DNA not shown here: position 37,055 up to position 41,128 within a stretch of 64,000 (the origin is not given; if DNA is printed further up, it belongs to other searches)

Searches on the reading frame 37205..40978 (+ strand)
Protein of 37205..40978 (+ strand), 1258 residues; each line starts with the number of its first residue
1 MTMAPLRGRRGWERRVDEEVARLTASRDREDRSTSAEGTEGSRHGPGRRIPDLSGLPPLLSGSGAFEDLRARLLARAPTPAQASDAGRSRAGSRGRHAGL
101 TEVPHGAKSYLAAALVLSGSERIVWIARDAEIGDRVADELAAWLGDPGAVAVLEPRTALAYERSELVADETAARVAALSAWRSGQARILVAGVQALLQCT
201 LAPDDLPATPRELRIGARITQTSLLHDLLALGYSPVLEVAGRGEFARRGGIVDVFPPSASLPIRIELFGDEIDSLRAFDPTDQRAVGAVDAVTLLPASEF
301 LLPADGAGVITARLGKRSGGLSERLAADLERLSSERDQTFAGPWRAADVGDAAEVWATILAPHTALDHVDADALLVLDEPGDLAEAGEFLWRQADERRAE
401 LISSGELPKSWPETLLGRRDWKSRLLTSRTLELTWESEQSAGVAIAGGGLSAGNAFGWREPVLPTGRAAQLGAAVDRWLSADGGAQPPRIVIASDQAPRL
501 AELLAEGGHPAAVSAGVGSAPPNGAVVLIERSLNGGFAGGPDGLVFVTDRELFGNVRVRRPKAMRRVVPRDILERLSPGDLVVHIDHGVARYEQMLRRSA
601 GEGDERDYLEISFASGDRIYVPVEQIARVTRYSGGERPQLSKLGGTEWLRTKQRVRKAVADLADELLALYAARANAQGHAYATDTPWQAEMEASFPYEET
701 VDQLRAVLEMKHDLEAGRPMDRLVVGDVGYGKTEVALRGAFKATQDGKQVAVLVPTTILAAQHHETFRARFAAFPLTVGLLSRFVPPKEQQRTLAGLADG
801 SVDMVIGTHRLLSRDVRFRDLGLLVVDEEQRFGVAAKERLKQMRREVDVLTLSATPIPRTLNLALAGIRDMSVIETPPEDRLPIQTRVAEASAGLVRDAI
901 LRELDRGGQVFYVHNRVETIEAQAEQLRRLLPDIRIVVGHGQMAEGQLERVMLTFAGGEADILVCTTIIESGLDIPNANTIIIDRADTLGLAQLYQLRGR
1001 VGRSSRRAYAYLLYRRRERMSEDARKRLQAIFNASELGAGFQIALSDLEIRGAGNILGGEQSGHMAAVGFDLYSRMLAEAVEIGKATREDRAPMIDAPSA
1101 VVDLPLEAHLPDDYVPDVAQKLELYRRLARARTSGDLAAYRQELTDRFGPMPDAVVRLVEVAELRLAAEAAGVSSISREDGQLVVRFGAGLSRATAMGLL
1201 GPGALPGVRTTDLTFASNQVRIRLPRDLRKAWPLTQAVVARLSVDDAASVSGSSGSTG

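Call 88: search_protein_families(library=ncbifam, proteins=[window:37205-40978:+], max_evalue=1e-50)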
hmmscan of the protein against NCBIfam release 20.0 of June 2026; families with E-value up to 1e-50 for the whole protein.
window:37205-40978:+ (1258 aa): 11 families
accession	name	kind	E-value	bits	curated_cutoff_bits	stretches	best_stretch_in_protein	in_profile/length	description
TIGR00580.2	mfd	equivalog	2.1e-296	986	800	1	228-1176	1-906/907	transcription-repair coupling factor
NF007966.0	PRK10689.1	equivalog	1.6e-239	797.8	1329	1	523-1188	421-1090/1148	transcription-repair coupling factor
NF008168.0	PRK10917.2-2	equivalog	6.5e-117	391.8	718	1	675-1067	342-740/795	ATP-dependent DNA helicase RecG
NF008165.0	PRK10917.1-3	equivalog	3.3e-110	369.6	711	1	673-1065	239-635/692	ATP-dependent DNA helicase RecG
TIGR00643.1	recG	equivalog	8.1e-110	368.4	659.4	1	677-1065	214-608/629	ATP-dependent DNA helicase RecG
NF008163.0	PRK10917.1-1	equivalog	1.4e-95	321.1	796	1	657-1071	224-649/692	ATP-dependent DNA helicase RecG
NF008164.0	PRK10917.1-2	equivalog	7.1e-94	315.4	785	1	653-1065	228-646/704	ATP-dependent DNA helicase RecG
NF008170.0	PRK10917.2-4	equivalog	1.3e-93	314.4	975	1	685-1064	387-770/826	ATP-dependent DNA helicase RecG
NF008166.0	PRK10917.1-4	equivalog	5.3e-89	299.1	864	1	681-1065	259-656/705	ATP-dependent DNA helicase RecG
NF008167.0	PRK10917.2-1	equivalog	3.7e-74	250.2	995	1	686-1089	272-707/744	ATP-dependent DNA helicase RecG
NF008169.0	PRK10917.2-3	equivalog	1.2e-53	182.6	555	1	691-1064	222-582/610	ATP-dependent DNA helicase RecG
